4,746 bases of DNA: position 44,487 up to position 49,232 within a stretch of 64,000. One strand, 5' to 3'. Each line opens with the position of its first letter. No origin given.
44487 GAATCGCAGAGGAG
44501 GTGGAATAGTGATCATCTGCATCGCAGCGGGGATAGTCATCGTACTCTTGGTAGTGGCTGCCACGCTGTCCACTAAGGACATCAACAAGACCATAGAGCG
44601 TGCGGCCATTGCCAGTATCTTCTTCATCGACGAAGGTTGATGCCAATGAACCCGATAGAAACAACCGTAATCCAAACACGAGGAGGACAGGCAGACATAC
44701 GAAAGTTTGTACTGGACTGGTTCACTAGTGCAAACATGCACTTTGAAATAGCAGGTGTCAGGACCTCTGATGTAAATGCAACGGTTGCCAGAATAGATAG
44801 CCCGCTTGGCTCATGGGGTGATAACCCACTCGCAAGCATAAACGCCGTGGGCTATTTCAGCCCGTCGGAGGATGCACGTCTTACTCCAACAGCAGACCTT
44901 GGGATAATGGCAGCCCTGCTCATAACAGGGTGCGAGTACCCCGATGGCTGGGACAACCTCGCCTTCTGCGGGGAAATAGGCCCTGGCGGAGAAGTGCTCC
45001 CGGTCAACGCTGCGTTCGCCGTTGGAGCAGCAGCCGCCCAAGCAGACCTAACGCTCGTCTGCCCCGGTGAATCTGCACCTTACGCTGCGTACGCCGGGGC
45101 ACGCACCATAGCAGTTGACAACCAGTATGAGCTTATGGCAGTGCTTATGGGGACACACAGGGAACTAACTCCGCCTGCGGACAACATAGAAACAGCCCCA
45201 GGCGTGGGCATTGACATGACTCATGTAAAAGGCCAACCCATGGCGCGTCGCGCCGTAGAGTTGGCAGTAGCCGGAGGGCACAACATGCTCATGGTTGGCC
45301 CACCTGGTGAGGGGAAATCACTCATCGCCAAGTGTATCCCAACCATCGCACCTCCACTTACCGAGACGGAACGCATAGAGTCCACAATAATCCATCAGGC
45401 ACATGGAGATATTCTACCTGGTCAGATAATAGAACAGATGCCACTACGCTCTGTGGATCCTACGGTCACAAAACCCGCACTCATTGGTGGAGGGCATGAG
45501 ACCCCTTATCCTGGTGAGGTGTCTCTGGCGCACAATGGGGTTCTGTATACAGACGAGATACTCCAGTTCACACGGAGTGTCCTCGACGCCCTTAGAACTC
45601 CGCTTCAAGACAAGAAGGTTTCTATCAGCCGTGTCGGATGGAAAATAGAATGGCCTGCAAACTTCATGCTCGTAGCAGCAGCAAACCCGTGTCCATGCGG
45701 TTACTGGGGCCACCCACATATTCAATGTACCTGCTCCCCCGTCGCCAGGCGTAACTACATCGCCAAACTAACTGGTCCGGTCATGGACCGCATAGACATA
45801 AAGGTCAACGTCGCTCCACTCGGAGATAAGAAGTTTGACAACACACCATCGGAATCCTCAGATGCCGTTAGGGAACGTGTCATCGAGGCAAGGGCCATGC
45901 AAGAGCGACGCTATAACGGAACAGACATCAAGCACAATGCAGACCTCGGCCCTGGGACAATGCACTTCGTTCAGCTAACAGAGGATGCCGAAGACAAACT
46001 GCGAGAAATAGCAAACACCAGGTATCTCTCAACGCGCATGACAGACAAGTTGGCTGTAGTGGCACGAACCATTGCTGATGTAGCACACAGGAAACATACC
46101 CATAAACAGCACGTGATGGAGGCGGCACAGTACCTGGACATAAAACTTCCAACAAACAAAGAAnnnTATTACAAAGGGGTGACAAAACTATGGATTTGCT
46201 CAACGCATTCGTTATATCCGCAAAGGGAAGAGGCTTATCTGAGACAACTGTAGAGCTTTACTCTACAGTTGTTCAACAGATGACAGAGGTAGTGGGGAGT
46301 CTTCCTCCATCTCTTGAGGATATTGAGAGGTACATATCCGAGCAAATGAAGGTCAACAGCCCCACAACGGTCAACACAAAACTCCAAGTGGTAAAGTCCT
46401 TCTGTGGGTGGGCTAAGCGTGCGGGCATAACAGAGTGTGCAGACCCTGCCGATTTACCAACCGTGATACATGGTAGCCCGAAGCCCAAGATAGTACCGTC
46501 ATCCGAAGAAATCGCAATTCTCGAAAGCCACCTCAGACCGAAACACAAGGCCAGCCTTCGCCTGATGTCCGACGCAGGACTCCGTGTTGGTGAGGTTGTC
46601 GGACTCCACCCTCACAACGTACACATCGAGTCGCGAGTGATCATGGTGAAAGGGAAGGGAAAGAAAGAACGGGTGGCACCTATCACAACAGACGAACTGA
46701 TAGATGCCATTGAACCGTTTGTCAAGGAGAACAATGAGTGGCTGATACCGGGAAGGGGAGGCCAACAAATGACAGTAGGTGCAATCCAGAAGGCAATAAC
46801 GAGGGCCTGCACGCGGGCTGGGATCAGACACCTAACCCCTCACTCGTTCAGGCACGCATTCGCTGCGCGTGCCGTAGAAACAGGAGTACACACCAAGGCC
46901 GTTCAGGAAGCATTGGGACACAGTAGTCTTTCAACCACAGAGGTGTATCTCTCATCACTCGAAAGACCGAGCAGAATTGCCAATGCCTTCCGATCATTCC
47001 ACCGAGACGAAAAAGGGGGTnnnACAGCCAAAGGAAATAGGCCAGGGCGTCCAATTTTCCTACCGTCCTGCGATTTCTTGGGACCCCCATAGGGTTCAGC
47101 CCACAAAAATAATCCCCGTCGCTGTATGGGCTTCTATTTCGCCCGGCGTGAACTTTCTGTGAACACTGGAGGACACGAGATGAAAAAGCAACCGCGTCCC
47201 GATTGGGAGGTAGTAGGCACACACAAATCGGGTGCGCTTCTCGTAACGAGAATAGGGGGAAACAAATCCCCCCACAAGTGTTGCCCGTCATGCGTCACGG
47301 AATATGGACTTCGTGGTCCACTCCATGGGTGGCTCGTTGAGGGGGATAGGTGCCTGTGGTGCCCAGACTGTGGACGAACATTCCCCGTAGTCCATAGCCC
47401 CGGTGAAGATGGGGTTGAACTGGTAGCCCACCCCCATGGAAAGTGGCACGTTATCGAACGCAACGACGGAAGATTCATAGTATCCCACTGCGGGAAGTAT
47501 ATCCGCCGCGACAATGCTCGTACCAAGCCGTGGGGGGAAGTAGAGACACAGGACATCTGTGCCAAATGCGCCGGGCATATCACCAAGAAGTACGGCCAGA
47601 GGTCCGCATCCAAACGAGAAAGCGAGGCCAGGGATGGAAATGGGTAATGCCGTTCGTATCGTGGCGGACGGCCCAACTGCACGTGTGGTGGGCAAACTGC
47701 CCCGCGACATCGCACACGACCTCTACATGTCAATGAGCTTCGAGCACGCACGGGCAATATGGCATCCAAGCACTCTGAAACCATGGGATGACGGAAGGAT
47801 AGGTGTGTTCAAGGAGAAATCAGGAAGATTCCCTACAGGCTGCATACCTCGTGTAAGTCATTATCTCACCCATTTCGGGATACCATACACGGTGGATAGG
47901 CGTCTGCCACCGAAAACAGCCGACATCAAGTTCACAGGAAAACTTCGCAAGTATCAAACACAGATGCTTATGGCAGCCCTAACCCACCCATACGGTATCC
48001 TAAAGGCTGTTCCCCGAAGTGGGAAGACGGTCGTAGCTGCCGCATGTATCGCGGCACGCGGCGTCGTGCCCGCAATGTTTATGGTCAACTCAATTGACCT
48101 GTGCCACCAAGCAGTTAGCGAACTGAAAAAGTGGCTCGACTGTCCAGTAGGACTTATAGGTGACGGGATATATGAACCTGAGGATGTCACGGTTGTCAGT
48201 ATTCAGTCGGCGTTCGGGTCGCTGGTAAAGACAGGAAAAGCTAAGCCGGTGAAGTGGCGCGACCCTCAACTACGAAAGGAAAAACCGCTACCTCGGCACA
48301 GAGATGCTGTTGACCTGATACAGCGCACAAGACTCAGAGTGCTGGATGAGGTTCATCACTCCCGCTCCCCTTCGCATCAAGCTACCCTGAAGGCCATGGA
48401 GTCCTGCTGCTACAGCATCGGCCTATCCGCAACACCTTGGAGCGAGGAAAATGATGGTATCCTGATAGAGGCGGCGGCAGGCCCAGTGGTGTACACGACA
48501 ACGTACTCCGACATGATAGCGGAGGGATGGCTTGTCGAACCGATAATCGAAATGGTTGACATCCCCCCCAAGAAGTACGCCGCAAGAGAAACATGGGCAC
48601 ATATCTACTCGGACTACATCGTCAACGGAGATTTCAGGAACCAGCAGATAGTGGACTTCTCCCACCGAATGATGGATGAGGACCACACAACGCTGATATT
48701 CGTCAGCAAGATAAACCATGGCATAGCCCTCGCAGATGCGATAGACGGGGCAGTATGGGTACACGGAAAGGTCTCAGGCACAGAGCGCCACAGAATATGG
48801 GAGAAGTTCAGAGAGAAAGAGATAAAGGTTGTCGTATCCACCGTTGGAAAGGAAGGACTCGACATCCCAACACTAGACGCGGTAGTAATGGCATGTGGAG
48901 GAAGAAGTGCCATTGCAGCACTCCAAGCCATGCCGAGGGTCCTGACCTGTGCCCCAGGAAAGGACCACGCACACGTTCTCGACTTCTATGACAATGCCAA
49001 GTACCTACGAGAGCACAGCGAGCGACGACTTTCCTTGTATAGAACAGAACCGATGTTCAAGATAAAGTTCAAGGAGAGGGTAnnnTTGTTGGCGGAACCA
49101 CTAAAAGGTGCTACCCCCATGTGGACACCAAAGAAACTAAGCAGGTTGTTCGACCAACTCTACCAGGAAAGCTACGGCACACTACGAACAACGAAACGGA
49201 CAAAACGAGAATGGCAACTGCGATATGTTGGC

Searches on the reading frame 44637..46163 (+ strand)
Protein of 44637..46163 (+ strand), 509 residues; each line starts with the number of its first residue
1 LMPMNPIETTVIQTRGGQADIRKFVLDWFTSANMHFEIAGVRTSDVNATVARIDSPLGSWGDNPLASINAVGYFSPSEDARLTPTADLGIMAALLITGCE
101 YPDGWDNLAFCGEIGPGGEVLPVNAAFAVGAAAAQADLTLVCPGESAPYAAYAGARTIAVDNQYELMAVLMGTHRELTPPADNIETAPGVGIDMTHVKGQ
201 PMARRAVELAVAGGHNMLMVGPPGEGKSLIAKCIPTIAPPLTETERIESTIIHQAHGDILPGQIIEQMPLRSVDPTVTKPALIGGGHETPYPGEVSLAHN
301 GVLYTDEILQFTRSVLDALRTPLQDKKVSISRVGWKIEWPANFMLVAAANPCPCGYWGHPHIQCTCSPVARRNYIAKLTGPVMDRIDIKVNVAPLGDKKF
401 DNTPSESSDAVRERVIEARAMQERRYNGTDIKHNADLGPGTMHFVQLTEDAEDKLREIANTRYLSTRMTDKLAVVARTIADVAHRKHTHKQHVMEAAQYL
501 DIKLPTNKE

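Call 14: search_protein_families(library=pfam, proteins=[window:44637-46163:+], max_evalue=0.01)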
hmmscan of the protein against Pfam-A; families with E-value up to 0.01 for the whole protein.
window:44637-46163:+ (509 aa): 5 families
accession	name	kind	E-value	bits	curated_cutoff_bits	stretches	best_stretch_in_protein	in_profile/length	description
PF01078.27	Mg_chelatase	-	6.6e-76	254.8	20.3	1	193-395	1-202/207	Magnesium chelatase, subunit ChlI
PF13335.12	Mg_chelatase_C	-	4.6e-19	69.3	26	1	406-499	2-93/94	Magnesium chelatase, subunit ChlI C-terminal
PF07728.20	AAA_5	-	1.1e-07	32.4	22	1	216-353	1-125/139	AAA domain (dynein-related subfamily)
PF00493.29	MCM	-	1.6e-06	27.8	23.3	1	293-356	115-178/224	MCM P-loop domain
PF00158.32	Sigma54_activat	-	2.7e-06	27.6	20.2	1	206-350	14-142/168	Sigma-54 interaction domain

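Call 15: search_protein_families(library=phrogs, proteins=[window:44637-46163:+], max_evalue=0.001)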
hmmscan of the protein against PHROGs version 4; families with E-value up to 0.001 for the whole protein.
window:44637-46163:+ (509 aa): 1 family
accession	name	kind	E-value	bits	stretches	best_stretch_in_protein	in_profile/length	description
phrog_10371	-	DNA, RNA and nucleotide metabolism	4.4e-06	26.2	0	292-357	383-447/683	DNA helicase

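Call 67: find_related_loci(query=window:44637-46163:+, collection=genome_contigs, flank=3000)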
Query window:44637-46163:+ (509 aa) in genome_contigs; peptide patterns used: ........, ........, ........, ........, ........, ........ (x = any residue, [..] = any of these).
12 stretches matched a pattern; 1 encode a relative of the query (tblastn E <= 1e-3); 1 distinct loci.
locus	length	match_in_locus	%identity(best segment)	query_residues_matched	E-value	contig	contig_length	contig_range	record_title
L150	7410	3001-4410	36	36-499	2e-81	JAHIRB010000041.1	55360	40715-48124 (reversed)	MAG: Patescibacteria group bacterium isolate MM_PC_MetaG.mb.11 MM_PC_MetaG.mb.11_k141_1692832, whole genome shotgun sequ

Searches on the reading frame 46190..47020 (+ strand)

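Call 81: search_protein_families(library=phrogs, proteins=[window:46190-47020:+], max_evalue=0.001)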
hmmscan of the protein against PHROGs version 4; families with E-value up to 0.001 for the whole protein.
window:46190-47020:+ (277 aa): 5 families
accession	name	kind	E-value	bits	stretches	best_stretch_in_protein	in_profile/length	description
phrog_1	-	integration and excision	3.4e-44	153.1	1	10-255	176-434/611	integrase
phrog_216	-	integration and excision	3.8e-33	115.9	1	58-254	12-222/301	integrase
phrog_23271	-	unknown function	3.2e-07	31.2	1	214-255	8-49/67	-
phrog_7685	-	integration and excision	7.9e-06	26.6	1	192-251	160-218/240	integrase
phrog_34557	-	integration and excision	5e-05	24.1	0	211-253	121-163/183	integrase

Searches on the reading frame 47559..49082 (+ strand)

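Call 14: search_protein_families(library=pfam, proteins=[window:47559-49082:+], max_evalue=0.01)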
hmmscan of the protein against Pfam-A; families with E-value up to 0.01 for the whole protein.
window:47559-49082:+ (508 aa): 4 families
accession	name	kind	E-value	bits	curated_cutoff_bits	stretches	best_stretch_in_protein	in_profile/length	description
PF04851.21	ResIII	-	2.1e-12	47.7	22.5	1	128-293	3-162/164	Type III restriction enzyme, res subunit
PF00271.37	Helicase_C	-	2.5e-09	37.8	23.5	1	372-461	12-106/110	Helicase conserved C-terminal domain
PF00270.35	DEAD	-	7.2e-07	29.5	26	1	131-294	2-161/167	DEAD/DEAH box helicase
PF16203.11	ERCC3_RAD25_C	-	0.00055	19.7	27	1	379-444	64-130/248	ERCC3/RAD25/XPB C-terminal helicase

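Call 15: search_protein_families(library=phrogs, proteins=[window:47559-49082:+], max_evalue=0.001)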
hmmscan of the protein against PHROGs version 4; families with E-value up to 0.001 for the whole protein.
window:47559-49082:+ (508 aa): 6 families
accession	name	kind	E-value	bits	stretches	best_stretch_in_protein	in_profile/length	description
phrog_16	-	DNA, RNA and nucleotide metabolism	4.3e-61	208.3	1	50-495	223-613/986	DNA helicase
phrog_9690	-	DNA, RNA and nucleotide metabolism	3.9e-43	148.6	1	253-506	37-303/306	DNA helicase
phrog_62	-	DNA, RNA and nucleotide metabolism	1.4e-09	37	1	117-293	686-849/1881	DNA helicase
phrog_16259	-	DNA, RNA and nucleotide metabolism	3.9e-08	33.9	1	49-219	20-215/330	DNA helicase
phrog_14619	-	DNA, RNA and nucleotide metabolism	1.6e-05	25.6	1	129-218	120-219/314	DNA helicase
phrog_6819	-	DNA, RNA and nucleotide metabolism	0.00022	20.8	1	356-438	216-304/645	Holliday junction branch migration helicase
